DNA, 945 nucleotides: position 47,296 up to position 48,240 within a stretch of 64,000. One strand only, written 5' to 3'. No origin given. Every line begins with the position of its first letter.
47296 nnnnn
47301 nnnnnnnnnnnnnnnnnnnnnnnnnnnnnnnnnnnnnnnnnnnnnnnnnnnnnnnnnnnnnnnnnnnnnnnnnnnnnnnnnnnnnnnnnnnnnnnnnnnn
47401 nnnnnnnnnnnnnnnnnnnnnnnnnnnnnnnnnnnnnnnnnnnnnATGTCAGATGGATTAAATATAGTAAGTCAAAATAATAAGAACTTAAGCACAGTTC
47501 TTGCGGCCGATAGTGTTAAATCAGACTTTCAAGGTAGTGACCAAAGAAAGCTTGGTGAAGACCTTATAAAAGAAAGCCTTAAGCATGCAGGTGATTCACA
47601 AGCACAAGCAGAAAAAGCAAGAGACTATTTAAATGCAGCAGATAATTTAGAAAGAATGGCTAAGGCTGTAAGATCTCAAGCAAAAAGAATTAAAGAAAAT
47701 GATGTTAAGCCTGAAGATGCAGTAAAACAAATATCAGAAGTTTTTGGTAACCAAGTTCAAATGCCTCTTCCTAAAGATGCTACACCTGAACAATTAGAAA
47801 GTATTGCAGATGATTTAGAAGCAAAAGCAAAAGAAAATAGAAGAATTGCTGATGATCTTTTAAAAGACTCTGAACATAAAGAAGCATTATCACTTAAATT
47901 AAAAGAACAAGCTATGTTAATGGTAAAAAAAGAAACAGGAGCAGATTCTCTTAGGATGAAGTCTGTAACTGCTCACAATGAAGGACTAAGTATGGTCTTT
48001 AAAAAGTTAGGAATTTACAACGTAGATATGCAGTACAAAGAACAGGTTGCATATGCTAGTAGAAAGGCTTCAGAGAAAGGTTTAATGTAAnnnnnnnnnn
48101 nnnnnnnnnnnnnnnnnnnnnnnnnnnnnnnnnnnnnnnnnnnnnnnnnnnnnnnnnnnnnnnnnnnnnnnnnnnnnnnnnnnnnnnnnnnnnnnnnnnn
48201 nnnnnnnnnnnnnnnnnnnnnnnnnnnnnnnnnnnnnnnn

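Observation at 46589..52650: Co-oriented cluster of five unannotatable genes with a paralogous family sharing N- and C-terminal modules: best candidate for a lineage-specific secreted or surface system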

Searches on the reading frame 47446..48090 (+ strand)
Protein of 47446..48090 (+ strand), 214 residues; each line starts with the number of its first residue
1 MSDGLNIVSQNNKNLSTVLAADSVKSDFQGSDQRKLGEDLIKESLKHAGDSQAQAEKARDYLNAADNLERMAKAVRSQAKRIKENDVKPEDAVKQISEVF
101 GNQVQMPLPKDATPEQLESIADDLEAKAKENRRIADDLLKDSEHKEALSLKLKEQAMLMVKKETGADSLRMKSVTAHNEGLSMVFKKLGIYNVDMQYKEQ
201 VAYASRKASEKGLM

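Call 3: search_protein_families(library=pfam, proteins=[window:47446-48090:+], max_evalue=1)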
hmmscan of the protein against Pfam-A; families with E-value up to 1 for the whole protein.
window:47446-48090:+ (214 aa): 8 families
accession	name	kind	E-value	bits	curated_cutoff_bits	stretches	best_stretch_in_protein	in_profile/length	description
PF15005.11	IZUMO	-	0.081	14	25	1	42-105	36-98/143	Izumo sperm-egg fusion, Ig domain-associated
PF01895.24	PhoU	-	0.089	13.6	23.5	1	38-81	46-88/89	PhoU domain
PF21848.1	DUF6907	-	0.12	13.4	26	0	111-138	87-114/116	Domain of unknown function (DUF6907)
PF19849.4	DUF6324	-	0.13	12.6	27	1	101-133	29-59/60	Family of unknown function (DUF6324)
PF01196.24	Ribosomal_L17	-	0.15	13.4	27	0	125-164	19-55/97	Ribosomal protein L17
PF24881.1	DUF7739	-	0.18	12.9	27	0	86-130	24-67/98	Domain of unknown function (DUF7739)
PF00957.27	Synaptobrevin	-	0.24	11.7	26.4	0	90-138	9-57/89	Synaptobrevin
PF20859.2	RHA1_ro05818_N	-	0.51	10.8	27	0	115-128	40-53/58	Hypothetical protein RHA1_ro05818, N-terminal helical domain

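Call 4: search_protein_families(library=ncbifam, proteins=[window:47446-48090:+], max_evalue=1)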
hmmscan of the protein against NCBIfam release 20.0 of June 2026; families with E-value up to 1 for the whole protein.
window:47446-48090:+ (214 aa): 3 families
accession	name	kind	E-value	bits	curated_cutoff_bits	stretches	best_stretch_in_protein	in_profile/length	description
NF000689.1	PRK00035.2-1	equivalog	0.051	12.5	408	1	31-86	115-169/311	ferrochelatase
NF010258.0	PRK13704.1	subfamily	0.057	12.6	243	1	68-158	59-147/239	plasmid SOS inhibition protein A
NF041728.1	BPSL0761_fam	subfamily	0.63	10.1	35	0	58-82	14-38/55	BPSL0761 family protein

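Call 24: find_homologous_proteins(query=window:47446-48087:+, max_evalue=0.01)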
Query window:47446-48087:+ (214 aa): 39 proteins with E <= 0.01 among 462 candidates.
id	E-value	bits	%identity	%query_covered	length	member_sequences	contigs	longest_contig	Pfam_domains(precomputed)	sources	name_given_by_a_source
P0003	7.7e-126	435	100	100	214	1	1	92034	-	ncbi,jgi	jgi:ribosomal protein L17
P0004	4.1e-121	420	96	100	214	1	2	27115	-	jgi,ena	-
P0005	5.6e-82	292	70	96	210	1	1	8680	-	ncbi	-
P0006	2.3e-77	277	65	100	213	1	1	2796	-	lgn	-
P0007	3.2e-75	270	65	100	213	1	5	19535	-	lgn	-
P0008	4.4e-75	270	65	100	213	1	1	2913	-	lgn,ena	-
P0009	6.5e-74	266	64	100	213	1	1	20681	-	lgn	-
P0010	5.5e-73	263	63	100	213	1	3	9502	-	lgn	-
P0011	2.6e-63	231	56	100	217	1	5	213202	-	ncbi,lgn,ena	-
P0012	4.2e-62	227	55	98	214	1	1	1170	-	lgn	-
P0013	3.8e-56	208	52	95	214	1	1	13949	-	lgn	-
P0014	4.7e-56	208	52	98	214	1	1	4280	-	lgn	-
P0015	1.1e-53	200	50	99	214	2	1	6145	-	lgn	-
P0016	4.7e-52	195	50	99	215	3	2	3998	-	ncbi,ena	-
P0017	1.3e-49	187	48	100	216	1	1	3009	-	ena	-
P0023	6.1e-43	165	43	93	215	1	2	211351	-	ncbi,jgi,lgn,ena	-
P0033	5.1e-34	136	42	94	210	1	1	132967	-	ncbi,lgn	-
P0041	6.1e-22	97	38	84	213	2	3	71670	-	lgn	-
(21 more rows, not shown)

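Call 25: find_encoding_contigs(protein=P0041, flank=8000, max_places=2)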
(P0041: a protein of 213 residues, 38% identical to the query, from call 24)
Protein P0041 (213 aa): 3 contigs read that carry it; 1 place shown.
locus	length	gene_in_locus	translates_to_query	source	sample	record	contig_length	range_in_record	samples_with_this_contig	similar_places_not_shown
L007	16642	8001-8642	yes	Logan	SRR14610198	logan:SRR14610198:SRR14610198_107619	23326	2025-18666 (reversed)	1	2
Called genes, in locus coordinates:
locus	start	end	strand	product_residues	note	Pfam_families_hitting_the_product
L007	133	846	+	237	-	-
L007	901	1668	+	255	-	PF13353:Fer4_12 (weak), PF04055:Radical_SAM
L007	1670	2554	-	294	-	-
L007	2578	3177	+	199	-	-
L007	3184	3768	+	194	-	PF01121:CoaE, PF13238:AAA_18 (weak)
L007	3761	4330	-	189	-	PF02482:Ribosomal_S30AE, PF16321:Ribosom_S30AE_C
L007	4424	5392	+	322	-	PF04166:PdxA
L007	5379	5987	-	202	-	PF01227:GTP_cyclohydroI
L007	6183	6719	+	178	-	PF01842:ACT, PF13291:ACT_4 (weak), PF22629:ACT_AHAS_ss, PF13710:ACT_5, PF10369:ALS_ss_C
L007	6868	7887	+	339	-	-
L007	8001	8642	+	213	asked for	-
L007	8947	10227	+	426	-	-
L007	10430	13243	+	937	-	-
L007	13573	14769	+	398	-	-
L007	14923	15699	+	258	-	-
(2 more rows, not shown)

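Call 26: find_encoding_contigs(protein=P0033, flank=8000, max_places=2)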
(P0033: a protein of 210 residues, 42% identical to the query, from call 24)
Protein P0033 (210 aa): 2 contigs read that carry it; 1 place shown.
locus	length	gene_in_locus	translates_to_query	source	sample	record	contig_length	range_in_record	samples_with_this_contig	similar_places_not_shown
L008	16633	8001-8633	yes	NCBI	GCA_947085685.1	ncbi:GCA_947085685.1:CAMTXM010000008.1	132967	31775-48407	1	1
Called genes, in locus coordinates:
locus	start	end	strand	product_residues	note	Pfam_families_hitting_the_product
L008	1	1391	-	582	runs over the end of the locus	PF01807:Zn_ribbon_DnaG, PF08275:DNAG_N, PF01751:Toprim, PF13155:Toprim_2, PF13662:Toprim_4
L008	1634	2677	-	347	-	PF01118:Semialdhyde_dh, PF22698:Semialdhyde_dhC_1, PF02774:Semialdhyde_dhC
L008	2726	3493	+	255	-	PF13353:Fer4_12 (weak), PF04055:Radical_SAM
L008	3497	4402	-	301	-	PF07963:N_methyl (weak)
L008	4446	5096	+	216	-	PF01121:CoaE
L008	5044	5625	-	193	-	PF02482:Ribosomal_S30AE, PF16321:Ribosom_S30AE_C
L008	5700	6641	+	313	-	PF04166:PdxA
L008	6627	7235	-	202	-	PF01227:GTP_cyclohydroI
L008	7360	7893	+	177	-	PF01842:ACT, PF13291:ACT_4 (weak), PF22629:ACT_AHAS_ss, PF13710:ACT_5, PF10369:ALS_ss_C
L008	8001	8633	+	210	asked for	-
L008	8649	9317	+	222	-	-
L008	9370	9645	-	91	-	-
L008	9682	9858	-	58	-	-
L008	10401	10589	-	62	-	-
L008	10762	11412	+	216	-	-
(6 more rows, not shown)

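Call 27: find_encoding_contigs(protein=P0023, flank=8000, max_places=2)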
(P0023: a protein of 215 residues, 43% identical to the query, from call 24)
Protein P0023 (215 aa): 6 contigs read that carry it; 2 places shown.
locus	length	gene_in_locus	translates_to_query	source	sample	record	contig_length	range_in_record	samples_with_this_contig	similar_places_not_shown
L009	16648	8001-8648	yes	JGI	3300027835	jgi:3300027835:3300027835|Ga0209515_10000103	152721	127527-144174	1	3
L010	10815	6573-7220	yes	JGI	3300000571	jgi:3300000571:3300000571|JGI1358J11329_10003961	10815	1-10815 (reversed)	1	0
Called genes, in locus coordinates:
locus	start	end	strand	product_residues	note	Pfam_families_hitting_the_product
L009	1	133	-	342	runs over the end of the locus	PF01118:Semialdhyde_dh, PF22698:Semialdhyde_dhC_1, PF02774:Semialdhyde_dhC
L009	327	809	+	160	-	-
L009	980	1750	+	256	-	PF13353:Fer4_12, PF04055:Radical_SAM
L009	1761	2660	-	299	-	PF07963:N_methyl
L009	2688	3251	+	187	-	-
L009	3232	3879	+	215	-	PF01121:CoaE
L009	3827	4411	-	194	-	PF02482:Ribosomal_S30AE, PF16321:Ribosom_S30AE_C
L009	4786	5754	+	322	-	PF04166:PdxA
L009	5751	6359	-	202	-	PF01227:GTP_cyclohydroI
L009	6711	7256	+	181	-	PF01842:ACT, PF22629:ACT_AHAS_ss, PF13710:ACT_5, PF10369:ALS_ss_C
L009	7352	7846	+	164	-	-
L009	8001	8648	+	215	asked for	-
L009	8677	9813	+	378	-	-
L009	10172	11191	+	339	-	-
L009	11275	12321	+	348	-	-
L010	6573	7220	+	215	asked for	-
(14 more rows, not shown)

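Call 33: find_encoding_contigs(protein=P0003, flank=10000, max_places=2)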
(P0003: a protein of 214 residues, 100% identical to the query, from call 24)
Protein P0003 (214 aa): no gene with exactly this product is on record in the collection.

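Call 38: search_solved_structures(query=A4, max_evalue=10)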
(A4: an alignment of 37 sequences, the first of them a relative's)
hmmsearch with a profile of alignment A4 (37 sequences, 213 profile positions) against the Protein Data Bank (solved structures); distinct sequences matched with E-value up to 10: 9.
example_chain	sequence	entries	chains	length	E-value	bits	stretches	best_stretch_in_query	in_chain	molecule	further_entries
8a3k_UNK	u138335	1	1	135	0.00025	24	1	114-166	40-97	sc-apCC-4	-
9r1m_A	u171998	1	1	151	0.0011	21.9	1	114-165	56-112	sc-apCC-4-LMF-1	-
9r1k_A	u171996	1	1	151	0.0015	21.5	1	113-168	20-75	sc-apCC-4-A7F-1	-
9cfs_A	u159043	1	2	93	0.0028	20.6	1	69-143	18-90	Long regulatory protein rop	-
9r1l_A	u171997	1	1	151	0.0096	18.8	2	113-165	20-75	sc-apCC-4-SN38-1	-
9r1j_A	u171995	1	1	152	0.01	18.7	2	114-166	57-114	sc-apCC-4-NR-1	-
9r1n_A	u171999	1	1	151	0.017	18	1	113-167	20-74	sc-apCC-4-DPH-2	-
8qaf_A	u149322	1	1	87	1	12.2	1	54-101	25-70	sc-apCC-8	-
9s14_A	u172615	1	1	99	3.5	10.5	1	61-141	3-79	DBS1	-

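Call 41: predict_structure(alignment_id=A4)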
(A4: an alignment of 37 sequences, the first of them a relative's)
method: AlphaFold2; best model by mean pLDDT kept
length: 214 residues; sequences in the alignment: 37
mean_pLDDT: 70.1   pTM: 0.47
mean pLDDT of the five models: 70.1, 69.5, 68.8, 65.1, 64.6
residues with pLDDT >= 90: 23; 70-90: 89; 50-70: 68; < 50: 34
segments of 3 or more residues with pLDDT < 50: 1-28, 103-105
pLDDT, mean of each block of 10 residues (from residue 1): 42 46 44 76 87 90 89 83 72 64 53 75 89 92 88 79 53 57 59 67 75 55
secondary structure, 60 per line:
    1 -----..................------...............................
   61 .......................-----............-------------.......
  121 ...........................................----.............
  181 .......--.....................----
elements in order: H6-23 H30-83 H89-100 H114-163 H168-187 H190-210

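Call 58: search_protein_families(library=pfam, alignment_id=A4, max_evalue=1)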
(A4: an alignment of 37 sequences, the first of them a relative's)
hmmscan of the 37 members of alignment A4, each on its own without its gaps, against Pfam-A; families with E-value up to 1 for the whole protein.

A. member 1, P0003 (214 aa): 8 families
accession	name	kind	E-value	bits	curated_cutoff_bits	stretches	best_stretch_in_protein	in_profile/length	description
PF15005.11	IZUMO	-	0.081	14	25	1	42-105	36-98/143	Izumo sperm-egg fusion, Ig domain-associated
PF01895.24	PhoU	-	0.089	13.6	23.5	1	38-81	46-88/89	PhoU domain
PF21848.1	DUF6907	-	0.12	13.4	26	0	111-138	87-114/116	Domain of unknown function (DUF6907)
PF19849.4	DUF6324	-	0.13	12.6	27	1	101-133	29-59/60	Family of unknown function (DUF6324)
PF01196.24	Ribosomal_L17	-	0.15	13.4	27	0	125-164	19-55/97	Ribosomal protein L17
PF24881.1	DUF7739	-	0.18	12.9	27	0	86-130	24-67/98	Domain of unknown function (DUF7739)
PF00957.27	Synaptobrevin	-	0.24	11.7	26.4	0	90-138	9-57/89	Synaptobrevin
PF20859.2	RHA1_ro05818_N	-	0.51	10.8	27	0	115-128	40-53/58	Hypothetical protein RHA1_ro05818, N-terminal helical domain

B. families by the number of members that match (of 37 scanned): 81 families (the first 25 are shown)
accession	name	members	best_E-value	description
PF21848.1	DUF6907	13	0.0053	Domain of unknown function (DUF6907)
PF00957.27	Synaptobrevin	7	0.012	Synaptobrevin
PF24596.1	DUF7620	6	0.1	Family of unknown function (DUF7620)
PF11240.13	DUF3042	4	0.0016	Protein of unknown function (DUF3042)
PF19849.4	DUF6324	4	0.11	Family of unknown function (DUF6324)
PF01496.24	V_ATPase_I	4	0.45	V-type ATPase 116kDa subunit family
PF14069.11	SpoVIF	3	0.0077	Stage VI sporulation protein F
PF01895.24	PhoU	3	0.051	PhoU domain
PF10163.14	EnY2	3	0.077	Transcription factor e(y)2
PF15005.11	IZUMO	3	0.081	Izumo sperm-egg fusion, Ig domain-associated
PF01196.24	Ribosomal_L17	3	0.11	Ribosomal protein L17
PF24881.1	DUF7739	3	0.18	Domain of unknown function (DUF7739)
PF12795.12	MscS_porin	3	0.27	Mechanosensitive ion channel porin domain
PF10046.14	BLOC1_2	2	0.0015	Biogenesis of lysosome-related organelles complex-1 subunit 2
PF24768.1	ARM_ARMC5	2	0.011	ARMC5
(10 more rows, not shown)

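Call 59: search_protein_families(library=phrogs, proteins=[window:47446-48090:+], max_evalue=0.01)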
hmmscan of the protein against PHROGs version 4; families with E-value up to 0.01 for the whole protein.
window:47446-48090:+ (214 aa): 0 families

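Call 60: search_protein_families(library=padloc, proteins=[window:47446-48090:+], max_evalue=0.01)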
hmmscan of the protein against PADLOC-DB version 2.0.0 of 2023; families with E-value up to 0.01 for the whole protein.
window:47446-48090:+ (214 aa): 1 family
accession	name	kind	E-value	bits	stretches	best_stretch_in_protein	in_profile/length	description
PDLC03805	RTasMBL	-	0.0048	14.1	1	57-152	158-243/322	DRT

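Call 67: find_related_loci(query=A4, collection=metagenome_contigs, flank=10000)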
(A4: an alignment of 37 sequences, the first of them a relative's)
Query A4 (214 aa) in metagenome_contigs; peptide patterns used: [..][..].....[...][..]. (x = any residue, [..] = any of these).
373 stretches matched a pattern; 12 encode a relative of the query (tblastn E <= 1e-3); 12 distinct loci.
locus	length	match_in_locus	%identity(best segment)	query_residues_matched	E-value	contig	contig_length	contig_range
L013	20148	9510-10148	96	1-213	4e-136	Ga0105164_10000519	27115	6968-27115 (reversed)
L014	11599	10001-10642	44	1-212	8e-52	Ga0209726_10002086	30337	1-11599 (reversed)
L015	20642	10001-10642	44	1-212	8e-52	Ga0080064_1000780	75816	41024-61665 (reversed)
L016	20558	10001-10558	43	28-213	2e-48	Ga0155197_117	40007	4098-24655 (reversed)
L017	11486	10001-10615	43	9-213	5e-48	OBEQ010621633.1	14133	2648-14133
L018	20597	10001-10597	43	15-213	1e-43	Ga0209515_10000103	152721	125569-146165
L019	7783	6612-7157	48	34-212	3e-42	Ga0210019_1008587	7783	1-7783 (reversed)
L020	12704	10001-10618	41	11-212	1e-36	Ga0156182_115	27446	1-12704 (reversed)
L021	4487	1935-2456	46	40-210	1e-34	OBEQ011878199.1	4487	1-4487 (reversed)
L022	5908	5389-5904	47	40-208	1e-34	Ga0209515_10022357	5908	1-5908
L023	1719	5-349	47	93-208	5e-27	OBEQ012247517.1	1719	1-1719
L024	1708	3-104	62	178-211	1e-8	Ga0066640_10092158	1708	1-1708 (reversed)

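Call 89: search_dna_similar(query=window:47446-48087:+, collection=plasmids, mode=protein, max_evalue=0.001, max_rows=5)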
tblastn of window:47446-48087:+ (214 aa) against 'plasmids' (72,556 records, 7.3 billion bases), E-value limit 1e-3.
No match.
